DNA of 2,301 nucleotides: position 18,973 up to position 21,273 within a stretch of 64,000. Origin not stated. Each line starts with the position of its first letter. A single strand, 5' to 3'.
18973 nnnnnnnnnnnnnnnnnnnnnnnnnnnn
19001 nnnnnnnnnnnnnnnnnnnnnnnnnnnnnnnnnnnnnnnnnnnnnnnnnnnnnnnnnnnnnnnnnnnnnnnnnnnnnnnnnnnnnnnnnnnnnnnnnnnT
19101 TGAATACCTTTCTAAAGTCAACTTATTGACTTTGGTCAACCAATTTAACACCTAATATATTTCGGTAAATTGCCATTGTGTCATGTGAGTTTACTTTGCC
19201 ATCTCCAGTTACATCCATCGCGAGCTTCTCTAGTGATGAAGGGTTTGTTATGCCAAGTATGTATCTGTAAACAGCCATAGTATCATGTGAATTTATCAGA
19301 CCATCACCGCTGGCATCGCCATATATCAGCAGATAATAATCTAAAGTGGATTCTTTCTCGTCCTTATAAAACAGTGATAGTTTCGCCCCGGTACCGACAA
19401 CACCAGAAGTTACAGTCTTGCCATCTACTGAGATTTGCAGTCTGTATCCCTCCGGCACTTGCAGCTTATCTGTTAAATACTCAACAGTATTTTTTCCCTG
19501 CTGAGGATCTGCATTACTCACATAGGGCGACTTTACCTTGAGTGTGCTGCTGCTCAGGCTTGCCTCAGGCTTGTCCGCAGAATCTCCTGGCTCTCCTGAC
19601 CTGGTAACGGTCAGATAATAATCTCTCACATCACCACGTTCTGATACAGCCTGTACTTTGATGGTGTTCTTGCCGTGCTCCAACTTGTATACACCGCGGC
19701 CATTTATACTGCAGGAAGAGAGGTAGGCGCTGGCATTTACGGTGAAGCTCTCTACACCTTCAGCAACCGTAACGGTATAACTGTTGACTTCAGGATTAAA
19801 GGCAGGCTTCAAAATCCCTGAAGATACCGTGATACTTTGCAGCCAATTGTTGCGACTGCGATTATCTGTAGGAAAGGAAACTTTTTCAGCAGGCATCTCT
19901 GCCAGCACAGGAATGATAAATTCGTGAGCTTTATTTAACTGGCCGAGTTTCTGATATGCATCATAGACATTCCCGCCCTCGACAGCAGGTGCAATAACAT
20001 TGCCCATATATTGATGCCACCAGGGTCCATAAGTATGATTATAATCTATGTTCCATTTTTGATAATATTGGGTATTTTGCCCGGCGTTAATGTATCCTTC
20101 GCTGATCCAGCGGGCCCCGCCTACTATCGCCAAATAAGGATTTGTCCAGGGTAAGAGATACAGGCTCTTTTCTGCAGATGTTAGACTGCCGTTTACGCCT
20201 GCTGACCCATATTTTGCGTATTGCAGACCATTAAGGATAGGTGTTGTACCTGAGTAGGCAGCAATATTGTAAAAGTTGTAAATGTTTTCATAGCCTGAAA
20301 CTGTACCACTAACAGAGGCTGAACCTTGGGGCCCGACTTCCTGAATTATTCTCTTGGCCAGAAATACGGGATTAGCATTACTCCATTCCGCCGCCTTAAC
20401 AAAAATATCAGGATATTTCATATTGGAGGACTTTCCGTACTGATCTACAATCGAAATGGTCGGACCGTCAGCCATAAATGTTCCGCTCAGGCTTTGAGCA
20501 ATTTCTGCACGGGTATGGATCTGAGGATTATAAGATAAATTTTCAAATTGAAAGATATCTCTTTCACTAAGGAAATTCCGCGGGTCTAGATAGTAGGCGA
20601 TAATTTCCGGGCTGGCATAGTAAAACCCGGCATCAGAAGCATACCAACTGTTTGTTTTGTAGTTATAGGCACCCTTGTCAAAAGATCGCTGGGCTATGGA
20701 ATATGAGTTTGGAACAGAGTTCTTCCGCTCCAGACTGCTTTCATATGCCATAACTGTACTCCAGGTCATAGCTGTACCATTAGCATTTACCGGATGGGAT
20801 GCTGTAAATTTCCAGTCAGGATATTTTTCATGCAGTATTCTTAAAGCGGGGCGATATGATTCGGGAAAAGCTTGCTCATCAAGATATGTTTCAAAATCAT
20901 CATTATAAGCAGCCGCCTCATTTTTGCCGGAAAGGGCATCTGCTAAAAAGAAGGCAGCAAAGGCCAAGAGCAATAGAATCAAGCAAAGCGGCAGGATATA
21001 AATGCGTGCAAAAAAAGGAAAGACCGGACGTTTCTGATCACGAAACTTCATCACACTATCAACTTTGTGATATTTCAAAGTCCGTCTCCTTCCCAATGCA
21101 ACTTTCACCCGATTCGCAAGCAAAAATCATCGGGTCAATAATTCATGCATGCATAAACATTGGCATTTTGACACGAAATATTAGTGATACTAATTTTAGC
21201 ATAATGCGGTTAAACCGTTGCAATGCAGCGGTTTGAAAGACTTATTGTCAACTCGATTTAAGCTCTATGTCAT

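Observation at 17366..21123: Adjacent cohesin-like anchor and dockerin-bearing GH73 muramidase: a non-cellulosomal cohesin-dockerin pair on the cell surface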

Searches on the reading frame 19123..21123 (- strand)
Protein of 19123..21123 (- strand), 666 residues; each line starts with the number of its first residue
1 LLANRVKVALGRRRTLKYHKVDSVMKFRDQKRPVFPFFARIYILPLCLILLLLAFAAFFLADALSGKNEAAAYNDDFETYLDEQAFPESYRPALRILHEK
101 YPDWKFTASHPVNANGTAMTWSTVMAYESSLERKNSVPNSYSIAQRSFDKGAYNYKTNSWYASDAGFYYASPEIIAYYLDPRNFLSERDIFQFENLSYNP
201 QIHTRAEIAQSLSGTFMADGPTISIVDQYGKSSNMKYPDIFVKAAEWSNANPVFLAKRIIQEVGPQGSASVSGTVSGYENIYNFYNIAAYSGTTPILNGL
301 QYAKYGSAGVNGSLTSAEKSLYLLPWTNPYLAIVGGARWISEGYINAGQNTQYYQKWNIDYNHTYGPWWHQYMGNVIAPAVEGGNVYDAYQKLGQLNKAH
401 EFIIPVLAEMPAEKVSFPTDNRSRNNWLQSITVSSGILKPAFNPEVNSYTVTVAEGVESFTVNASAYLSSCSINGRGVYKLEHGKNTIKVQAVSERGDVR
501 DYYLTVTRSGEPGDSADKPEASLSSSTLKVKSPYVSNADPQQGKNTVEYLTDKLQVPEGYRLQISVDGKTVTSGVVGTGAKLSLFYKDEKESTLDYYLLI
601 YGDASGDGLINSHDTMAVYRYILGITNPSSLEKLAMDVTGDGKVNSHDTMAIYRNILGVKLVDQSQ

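Call 3: search_protein_families(library=pfam, proteins=[window:19123-21123:-], max_evalue=1)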
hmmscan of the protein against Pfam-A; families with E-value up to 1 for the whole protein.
window:19123-21123:- (666 aa): 4 families
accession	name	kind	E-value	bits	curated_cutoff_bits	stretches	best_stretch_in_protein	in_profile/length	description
PF00404.24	Dockerin_1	-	9.7e-13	48.6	22.9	1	601-657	1-57/57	Dockerin type I domain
PF12733.13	Cadherin-like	-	1e-08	35.9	24.2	1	429-508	2-88/89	Cadherin-like beta sandwich domain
PF09136.16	Glucodextran_B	-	0.018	15.4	27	1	437-507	5-80/83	Glucodextranase, domain B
PF02838.20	Glyco_hydro_20b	-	0.026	15.7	26.1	0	516-573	32-91/124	Glycosyl hydrolase family 20, domain 2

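Call 4: search_protein_families(library=ncbifam, proteins=[window:19123-21123:-], max_evalue=1)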
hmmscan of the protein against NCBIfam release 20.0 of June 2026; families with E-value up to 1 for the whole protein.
window:19123-21123:- (666 aa): 2 families
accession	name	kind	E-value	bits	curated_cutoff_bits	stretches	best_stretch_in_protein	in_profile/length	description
NF052642.1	amidase_SagB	exception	2.5e-08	33.5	425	1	234-374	127-244/282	peptidoglycan release complex glucosaminidase SagB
NF049990.1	CellobisidaseCelK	equivalog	4.8e-06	25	1700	1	599-659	827-885/889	cellulose 1,4-beta-cellobiosidase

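Call 5: search_solved_structures(query=window:19123-21123:-, max_evalue=1, show_alignments=2)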
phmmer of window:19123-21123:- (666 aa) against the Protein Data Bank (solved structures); distinct sequences matched with E-value up to 1: 34.
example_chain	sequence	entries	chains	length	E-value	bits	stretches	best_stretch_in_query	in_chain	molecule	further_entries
6fxp_A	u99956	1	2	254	1.3e-07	33.4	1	233-376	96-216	Uncharacterized protein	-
6u0o_B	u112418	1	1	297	2.3e-07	32.6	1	233-376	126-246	LYZ2 domain-containing protein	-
6fxo_A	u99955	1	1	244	4.6e-07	31.6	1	238-399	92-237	Bifunctional autolysin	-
6kg9_A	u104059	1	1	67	1.1e-06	30.3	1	600-656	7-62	And cellulose-binding endoglucanase family 9 CelL ortholog dockerin domain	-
6kge_D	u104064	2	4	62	1.6e-06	29.9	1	600-656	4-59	And cellulose-binding endoglucanase family 9 CelL ortholog dockerin domain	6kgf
6kgc_B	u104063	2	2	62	1.6e-06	29.9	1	600-656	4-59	And cellulose-binding endoglucanase family 9 CelL ortholog dockerin domain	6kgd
4pi7_A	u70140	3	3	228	2.2e-06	29.4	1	238-374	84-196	Autolysin E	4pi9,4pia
8zvk_A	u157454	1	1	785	1.1e-05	27.1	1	597-658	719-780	AaBgIC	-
4pi8_A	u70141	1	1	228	1.6e-05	26.5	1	238-374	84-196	Autolysin E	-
4uyp_B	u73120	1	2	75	7.1e-05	24.4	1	599-658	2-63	Cellulosomal scaffoldin adaptor protein B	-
4uyq_B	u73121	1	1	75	7.2e-05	24.4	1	599-658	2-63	Cellulosomal scaffoldin adaptor protein B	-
2mte_A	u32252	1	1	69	0.00016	23.2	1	600-657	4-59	Cellulose 1,4-beta-cellobiosidase (reducing end) CelS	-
1daq_A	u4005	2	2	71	0.00017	23.2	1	600-657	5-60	ENDOGLUCANASE SS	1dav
4fl4_A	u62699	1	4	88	0.00017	23.1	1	601-658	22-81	Glycoside hydrolase family 9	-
4cj0_A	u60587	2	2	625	0.00017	23.1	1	599-657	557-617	ENDOGLUCANASE D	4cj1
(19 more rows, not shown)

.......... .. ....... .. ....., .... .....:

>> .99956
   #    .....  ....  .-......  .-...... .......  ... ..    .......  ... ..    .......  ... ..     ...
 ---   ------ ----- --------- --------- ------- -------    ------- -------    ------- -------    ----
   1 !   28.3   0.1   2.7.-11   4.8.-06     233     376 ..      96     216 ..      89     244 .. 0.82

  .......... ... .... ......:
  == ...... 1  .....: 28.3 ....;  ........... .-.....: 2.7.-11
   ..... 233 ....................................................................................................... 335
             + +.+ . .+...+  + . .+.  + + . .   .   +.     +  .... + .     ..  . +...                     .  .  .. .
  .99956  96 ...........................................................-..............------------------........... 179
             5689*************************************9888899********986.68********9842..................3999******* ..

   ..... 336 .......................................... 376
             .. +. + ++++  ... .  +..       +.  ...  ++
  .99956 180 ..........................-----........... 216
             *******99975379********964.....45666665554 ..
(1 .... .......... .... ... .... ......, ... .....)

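Call 12: find_homologous_proteins(query=window:19123-21123:-, max_evalue=0.001)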
Query window:19123-21123:- (666 aa): 1678 proteins with E <= 0.001 among 8000 candidates; the best 120 are listed.
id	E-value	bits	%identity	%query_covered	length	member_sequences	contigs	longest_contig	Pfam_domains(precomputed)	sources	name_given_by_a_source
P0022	0.0e+0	1482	100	98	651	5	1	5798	PF12733.14,PF00404.25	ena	-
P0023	0.0e+0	1240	83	98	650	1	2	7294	PF12733.14,PF00404.25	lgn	-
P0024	0.0e+0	1239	83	98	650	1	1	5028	PF12733.14,PF00404.25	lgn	-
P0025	0.0e+0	1238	84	97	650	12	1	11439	PF12733.14,PF00404.25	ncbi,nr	ncbi:MAG: hypothetical protein GX681_01675 [Clostridiaceae bacterium]|nr:hypothetical protein [Clost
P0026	0.0e+0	1237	83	98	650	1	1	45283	PF12733.14,PF00404.25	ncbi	-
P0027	0.0e+0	1233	83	98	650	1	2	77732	PF12733.14,PF00404.25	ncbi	-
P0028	0.0e+0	1231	83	98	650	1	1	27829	PF12733.14,PF00404.25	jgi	-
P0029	0.0e+0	1231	82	98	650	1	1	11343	PF12733.14,PF00404.25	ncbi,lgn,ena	-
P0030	0.0e+0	1229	82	98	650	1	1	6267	PF12733.14,PF00404.25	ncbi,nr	ncbi:MAG TPA: dockerin type I domain-containing protein, partial [Oscillospiraceae bacterium]|nr:doc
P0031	0.0e+0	1172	79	98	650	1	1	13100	PF12733.14,PF00404.25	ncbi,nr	ncbi:MAG: hypothetical protein GXY99_08015 [Clostridiaceae bacterium]|nr:hypothetical protein [Clost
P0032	0.0e+0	1150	84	90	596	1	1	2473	PF12733.14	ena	-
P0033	9.0e-288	974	71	89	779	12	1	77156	PF12733.14,PF00404.25,PF08239.18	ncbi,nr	ncbi:MAG TPA: hypothetical protein GXZ81_00695 [Fastidiosipila sp.]|nr:hypothetical protein [Fastidi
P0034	5.6e-282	955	69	89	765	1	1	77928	PF12733.14,PF00404.25,PF08239.18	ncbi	-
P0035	1.5e-280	950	67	92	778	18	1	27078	PF12733.14,PF00404.25,PF08239.18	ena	-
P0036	1.3e-279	947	70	88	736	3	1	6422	PF12733.14,PF00404.25,PF08239.18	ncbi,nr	ncbi:MAG: dockerin type I domain-containing protein [Eubacteriales bacterium]|nr:dockerin type I dom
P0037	5.9e-262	889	75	76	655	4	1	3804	PF12733.14,PF08239.18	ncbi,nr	ncbi:MAG: SH3 domain-containing protein, partial [Fastidiosipila sp.]|nr:SH3 domain-containing prote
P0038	5.1e-242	823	81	68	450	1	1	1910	PF12733.14,PF00404.25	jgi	jgi:beta-N-acetylglucosaminidase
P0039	6.1e-212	723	56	89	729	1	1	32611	PF12733.14,PF00404.25,PF08239.18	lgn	-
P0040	5.5e-202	691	67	70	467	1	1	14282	PF12733.14,PF00404.25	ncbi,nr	ncbi:MAG: dockerin type I domain-containing protein, partial [Eubacteriales bacterium]|nr:dockerin t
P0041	2.3e-159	550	57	30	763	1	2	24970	PF00404.25,PF08239.18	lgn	-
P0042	2.1e-153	530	45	89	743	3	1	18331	PF12733.14,PF00404.25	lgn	-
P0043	2.8e-149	516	45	87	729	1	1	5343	PF12733.14,PF00404.25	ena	-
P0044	2.7e-148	513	45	89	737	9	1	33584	PF12733.14,PF08239.18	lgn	-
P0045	1.5e-147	511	44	89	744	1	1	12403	PF00404.25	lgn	-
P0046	4.0e-147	509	45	89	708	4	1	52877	PF12733.14,PF00404.25,PF08239.18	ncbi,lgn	-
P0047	1.2e-146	508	44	89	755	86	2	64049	PF12733.14,PF00404.25,PF08239.18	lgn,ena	-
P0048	3.3e-146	506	43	89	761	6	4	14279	PF12733.14,PF00404.25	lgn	-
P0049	6.8e-144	499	43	89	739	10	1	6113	PF12733.14,PF00404.25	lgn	-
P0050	1.3e-143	498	43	89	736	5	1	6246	PF12733.14,PF00404.25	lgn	-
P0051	1.8e-143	497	41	88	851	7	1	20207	PF00404.25,PF08239.18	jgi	-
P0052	2.0e-143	497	43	89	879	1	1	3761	PF00404.25,PF08239.18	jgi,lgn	jgi:beta-N-acetylglucosaminidase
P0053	1.6e-142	494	44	89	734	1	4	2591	PF00404.25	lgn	-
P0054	1.8e-139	484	50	66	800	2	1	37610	PF12733.14,PF00404.25,PF08239.18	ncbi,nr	ncbi:MAG TPA: hypothetical protein GX734_02495 [Clostridiaceae bacterium]|nr:hypothetical protein [C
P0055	2.5e-138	480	43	87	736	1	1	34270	PF12733.14,PF00404.25,PF08239.18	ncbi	-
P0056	6.8e-138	479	41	88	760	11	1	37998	PF00404.25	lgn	-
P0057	1.3e-137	478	41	89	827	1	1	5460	PF12733.14,PF00404.25,PF08239.18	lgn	-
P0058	1.3e-135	471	40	88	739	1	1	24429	PF12733.14,PF00404.25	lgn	-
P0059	3.4e-134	467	42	89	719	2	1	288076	PF12733.14,PF00404.25,PF08239.18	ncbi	-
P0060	8.4e-134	465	41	88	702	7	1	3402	PF12733.14,PF00404.25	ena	-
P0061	1.7e-132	461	42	88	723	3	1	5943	PF12733.14,PF00404.25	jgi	-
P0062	1.0e-131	458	38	90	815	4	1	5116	PF00404.25,PF08239.18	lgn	-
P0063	5.6e-129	449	38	88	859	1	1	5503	PF00404.25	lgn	-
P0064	1.8e-128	448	40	89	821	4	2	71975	PF12733.14,PF00404.25,PF08239.18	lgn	-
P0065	4.1e-128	447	40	88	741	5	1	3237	PF12733.14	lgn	-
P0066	6.9e-127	442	41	88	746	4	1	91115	PF12733.14,PF00404.25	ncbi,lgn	-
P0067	3.1e-126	440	42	88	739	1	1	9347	PF12733.14,PF00404.25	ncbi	-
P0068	8.7e-110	386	36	86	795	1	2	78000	PF12733.14,PF00404.25,PF08239.18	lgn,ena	-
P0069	6.2e-102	360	39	89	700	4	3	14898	PF00404.25,PF08239.18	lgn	-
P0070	1.8e-101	358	37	88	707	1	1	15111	PF00404.25,PF08239.18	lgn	-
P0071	5.2e-98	347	36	88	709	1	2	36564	PF00404.25,PF08239.18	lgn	-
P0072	1.7e-97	345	37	92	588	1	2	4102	PF12733.14,PF00404.25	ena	-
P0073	2.1e-97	345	34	88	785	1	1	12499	PF12733.14,PF00404.25,PF08239.18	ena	-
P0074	6.3e-96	340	36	88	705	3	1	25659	PF00404.25,PF08239.18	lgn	-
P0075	6.6e-96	340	36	89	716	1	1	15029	PF00404.25,PF08239.18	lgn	-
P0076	8.6e-96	340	36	93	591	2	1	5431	PF12733.14,PF00404.25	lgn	-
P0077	1.9e-95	339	35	89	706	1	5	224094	PF00404.25,PF08239.18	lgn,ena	-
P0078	5.3e-95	337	37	89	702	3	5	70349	PF00404.25,PF08239.18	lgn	-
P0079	1.2e-94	336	37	92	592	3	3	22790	PF12733.14,PF00404.25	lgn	-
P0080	2.1e-94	335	37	89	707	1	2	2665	PF12733.14,PF00404.25,PF08239.18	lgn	-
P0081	6.6e-94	333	34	89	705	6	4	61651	PF00404.25,PF08239.18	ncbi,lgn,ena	-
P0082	2.2e-93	332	34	88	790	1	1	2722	PF12733.14,PF00404.25,PF08239.18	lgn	-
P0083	5.3e-93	331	43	65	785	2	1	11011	PF00404.25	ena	-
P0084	7.9e-92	327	37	88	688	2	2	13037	PF12733.14,PF00404.25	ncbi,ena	-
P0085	3.7e-91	324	36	90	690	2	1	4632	PF12733.14,PF00404.25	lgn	-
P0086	7.9e-91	323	36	89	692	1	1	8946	PF12733.14,PF00404.25,PF08239.18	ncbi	-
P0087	9.4e-91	323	36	69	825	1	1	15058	PF12733.14,PF00404.25,PF05887.17,PF08239.18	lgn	-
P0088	1.8e-90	322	35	88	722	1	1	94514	PF00404.25,PF08239.18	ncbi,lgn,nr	ncbi:MAG: dockerin type I domain-containing protein [Eubacteriales bacterium]|nr:dockerin type I dom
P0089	3.0e-90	321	35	89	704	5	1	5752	PF00404.25,PF08239.18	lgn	-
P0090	4.2e-90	321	37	88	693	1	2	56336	PF12733.14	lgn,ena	-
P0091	8.2e-90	320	36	88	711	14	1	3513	PF12733.14,PF00404.25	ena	-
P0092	1.0e-89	320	35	89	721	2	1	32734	PF00404.25,PF08239.18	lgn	-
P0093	2.4e-89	318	35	89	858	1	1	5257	PF12733.14,PF00404.25,PF08239.18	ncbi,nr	ncbi:MAG TPA: hypothetical protein DCM45_05185, partial [Clostridiales bacterium]|nr:hypothetical pr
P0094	2.9e-89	318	37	89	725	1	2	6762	PF12733.14,PF00404.25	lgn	-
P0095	5.4e-88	314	37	88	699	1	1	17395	PF12733.14,PF00404.25,PF08239.18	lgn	-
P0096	5.4e-88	314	35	88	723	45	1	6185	PF12733.14,PF00404.25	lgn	-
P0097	3.2e-87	311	35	92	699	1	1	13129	PF12733.14,PF00404.25,PF08239.18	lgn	-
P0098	5.0e-87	311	35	88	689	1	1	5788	PF12733.14,PF00404.25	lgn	-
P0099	5.8e-87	311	35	89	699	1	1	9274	PF12733.14,PF00404.25,PF08239.18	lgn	-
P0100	6.4e-87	310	36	88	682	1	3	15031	PF12733.14,PF00404.25,PF08239.18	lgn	-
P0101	7.5e-87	310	36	88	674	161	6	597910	PF12733.14,PF00404.25,PF08239.18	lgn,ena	-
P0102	1.6e-86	309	42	66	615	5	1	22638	PF12733.14,PF00404.25,PF08239.18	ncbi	-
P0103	2.7e-86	308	34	91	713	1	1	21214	PF00404.25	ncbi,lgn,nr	ncbi:MAG: dockerin type I domain-containing protein [Eubacteriales bacterium]|nr:dockerin type I dom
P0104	9.7e-86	307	41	65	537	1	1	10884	PF12733.14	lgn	-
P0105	1.0e-85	306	43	65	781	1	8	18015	PF12733.14,PF08239.18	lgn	-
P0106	1.2e-85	306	36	89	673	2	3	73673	PF12733.14,PF00404.25,PF08239.18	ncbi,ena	-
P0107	1.5e-85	306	37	90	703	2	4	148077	PF12733.14,PF00404.25,PF08239.18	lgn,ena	-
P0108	2.8e-85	305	41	65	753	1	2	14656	PF12733.14,PF08239.18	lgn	-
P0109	3.3e-85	305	37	89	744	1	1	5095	PF12733.14,PF00404.25,PF08239.18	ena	-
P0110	3.4e-85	305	35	88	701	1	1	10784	PF12733.14,PF00404.25,PF08239.18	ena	-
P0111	3.5e-85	305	39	74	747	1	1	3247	PF12733.14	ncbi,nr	ncbi:MAG TPA: hypothetical protein GXZ59_02080, partial [Clostridiaceae bacterium]|nr:hypothetical p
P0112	6.8e-85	304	36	92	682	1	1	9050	PF12733.14,PF00404.25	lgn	-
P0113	1.0e-84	303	35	88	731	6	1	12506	PF12733.14,PF00404.25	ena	-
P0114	1.1e-84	303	35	88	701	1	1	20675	PF12733.14,PF00404.25,PF08239.18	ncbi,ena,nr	ncbi:MAG: SH3 domain-containing protein [Lachnospiraceae bacterium]|nr:SH3 domain-containing protein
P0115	1.2e-84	303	35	88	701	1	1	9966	PF12733.14,PF00404.25,PF08239.18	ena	-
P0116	1.4e-84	303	35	88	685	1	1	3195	PF12733.14,PF00404.25,PF08239.18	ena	-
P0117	1.6e-84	302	36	88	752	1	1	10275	PF12733.14,PF00404.25,PF08239.18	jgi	-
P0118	2.2e-84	302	35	88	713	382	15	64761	PF12733.14,PF00404.25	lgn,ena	-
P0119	2.6e-84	302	36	88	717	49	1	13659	PF12733.14,PF00404.25,PF08239.18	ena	-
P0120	5.0e-84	301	34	93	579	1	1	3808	PF12733.14,PF00404.25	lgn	-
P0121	5.1e-84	301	35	88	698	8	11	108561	PF12733.14,PF00404.25,PF08239.18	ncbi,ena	-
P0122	5.2e-84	301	35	89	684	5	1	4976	PF12733.14,PF00404.25,PF08239.18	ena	-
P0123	5.6e-84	301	35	89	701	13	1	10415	PF12733.14,PF00404.25,PF08239.18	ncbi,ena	-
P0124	5.8e-84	301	37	90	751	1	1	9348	PF12733.14,PF00404.25,PF08239.18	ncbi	-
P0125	6.7e-84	300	36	88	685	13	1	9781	PF12733.14,PF00404.25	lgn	-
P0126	6.7e-84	300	36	88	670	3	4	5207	PF12733.14,PF00404.25,PF08239.18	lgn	-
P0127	7.8e-84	300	36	87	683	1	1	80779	PF12733.14,PF00404.25,PF08239.18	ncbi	-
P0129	8.0e-84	300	41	65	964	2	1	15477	PF12733.14,PF06347.20,PF08239.18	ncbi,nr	ncbi:MAG: cadherin-like beta sandwich domain-containing protein [Lachnospiraceae bacterium]|nr:cadhe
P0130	1.1e-83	300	35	88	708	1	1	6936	PF12733.14,PF00404.25,PF08239.18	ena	-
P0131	1.3e-83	299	35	88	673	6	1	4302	PF12733.14,PF00404.25,PF08239.18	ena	-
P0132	1.4e-83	299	34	89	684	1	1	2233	PF12733.14,PF00404.25,PF08239.18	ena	-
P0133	3.2e-83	298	36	88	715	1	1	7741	PF12733.14,PF00404.25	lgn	-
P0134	3.7e-83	298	42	65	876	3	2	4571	PF12733.14,PF08239.18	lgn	-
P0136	4.2e-83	298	35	89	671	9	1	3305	PF12733.14,PF00404.25,PF08239.18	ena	-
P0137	4.8e-83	298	35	90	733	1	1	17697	PF12733.14,PF00404.25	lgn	-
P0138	5.4e-83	297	35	88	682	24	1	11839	PF12733.14,PF00404.25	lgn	-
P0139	5.6e-83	297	35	88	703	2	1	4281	PF12733.14,PF00404.25,PF08239.18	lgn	-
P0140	5.7e-83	297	40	66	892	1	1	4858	PF12733.14,PF08239.18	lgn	-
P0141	7.6e-83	297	43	65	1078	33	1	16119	PF12733.14,PF08239.18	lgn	-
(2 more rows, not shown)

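Call 14: find_encoding_contigs(protein=P0101, flank=6000, max_places=1)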
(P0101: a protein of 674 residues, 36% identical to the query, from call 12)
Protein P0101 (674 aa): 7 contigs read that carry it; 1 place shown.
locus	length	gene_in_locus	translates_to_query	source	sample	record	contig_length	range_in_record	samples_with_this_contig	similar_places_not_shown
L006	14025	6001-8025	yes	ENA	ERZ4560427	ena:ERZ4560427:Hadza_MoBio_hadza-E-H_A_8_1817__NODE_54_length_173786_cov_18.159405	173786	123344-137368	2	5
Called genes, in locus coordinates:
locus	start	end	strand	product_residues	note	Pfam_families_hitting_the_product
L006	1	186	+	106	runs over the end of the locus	PF19639:DUF6142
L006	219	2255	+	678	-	PF02073:Peptidase_M29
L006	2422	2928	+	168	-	PF00731:AIRC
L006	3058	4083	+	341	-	PF00586:AIRS, PF02769:AIRS_C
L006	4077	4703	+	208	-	PF00551:Formyl_trans_N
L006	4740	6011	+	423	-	PF02844:GARS_N, PF01071:GARS_A, PF02786:CPSase_L_D2, PF02222:ATP-grasp (weak), PF02843:GARS_C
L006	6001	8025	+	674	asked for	PF08239:SH3_3, PF12733:Cadherin-like, PF00404:Dockerin_1 (weak)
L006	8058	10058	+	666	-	PF00963:Cohesin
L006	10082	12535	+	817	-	PF02861:Clp_N, PF02861:Clp_N, PF05621:TniB, PF00004:AAA, PF17871:AAA_lid_9, PF00004:AAA, PF07724:AAA_2, PF07728:AAA_5, +10 more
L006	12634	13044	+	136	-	-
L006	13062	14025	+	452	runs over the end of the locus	PF18073:Zn_ribbon_LapB, PF00154:RecA_N (weak), PF03796:DnaB_C, PF06745:ATPase, PF13481:AAA_25, PF23442:DUF7125 (weak), PF13479:AAA_24 (weak), PF13541:ChlI, +2 more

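Call 15: find_encoding_contigs(protein=P0059, flank=6000, max_places=1)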
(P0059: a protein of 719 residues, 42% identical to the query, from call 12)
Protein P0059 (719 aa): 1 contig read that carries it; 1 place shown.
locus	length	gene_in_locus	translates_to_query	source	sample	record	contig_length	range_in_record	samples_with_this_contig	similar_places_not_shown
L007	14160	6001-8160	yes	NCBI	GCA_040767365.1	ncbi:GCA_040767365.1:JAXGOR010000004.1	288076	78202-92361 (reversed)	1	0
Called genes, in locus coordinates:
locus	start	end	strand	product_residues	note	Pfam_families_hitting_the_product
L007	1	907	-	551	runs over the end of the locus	PF03169:OPT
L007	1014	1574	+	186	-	PF02482:Ribosomal_S30AE, PF16321:Ribosom_S30AE_C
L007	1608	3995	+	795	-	PF00580:UvrD-helicase, PF13245:AAA_19, PF13604:AAA_30 (faint), PF01443:Viral_helicase1 (faint), PF13087:AAA_12 (faint), PF13361:UvrD_C, PF13538:UvrD_C_2 (faint), PF21196:PcrA_UvrD_tudor (weak)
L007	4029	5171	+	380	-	PF01966:HD, PF13286:HD_assoc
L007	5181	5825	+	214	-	PF12917:YfbR-like, PF13023:HD_3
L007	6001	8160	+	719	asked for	PF08239:SH3_3, PF12733:Cadherin-like, PF00404:Dockerin_1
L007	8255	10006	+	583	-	PF00963:Cohesin (weak)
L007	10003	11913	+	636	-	PF04138:GtrA_DPMS_TM, PF08245:Mur_ligase_M (faint), PF02875:Mur_ligase_C, PF27239:FOL3_C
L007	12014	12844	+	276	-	-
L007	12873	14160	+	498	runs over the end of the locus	PF14821:Thr_synth_N (weak)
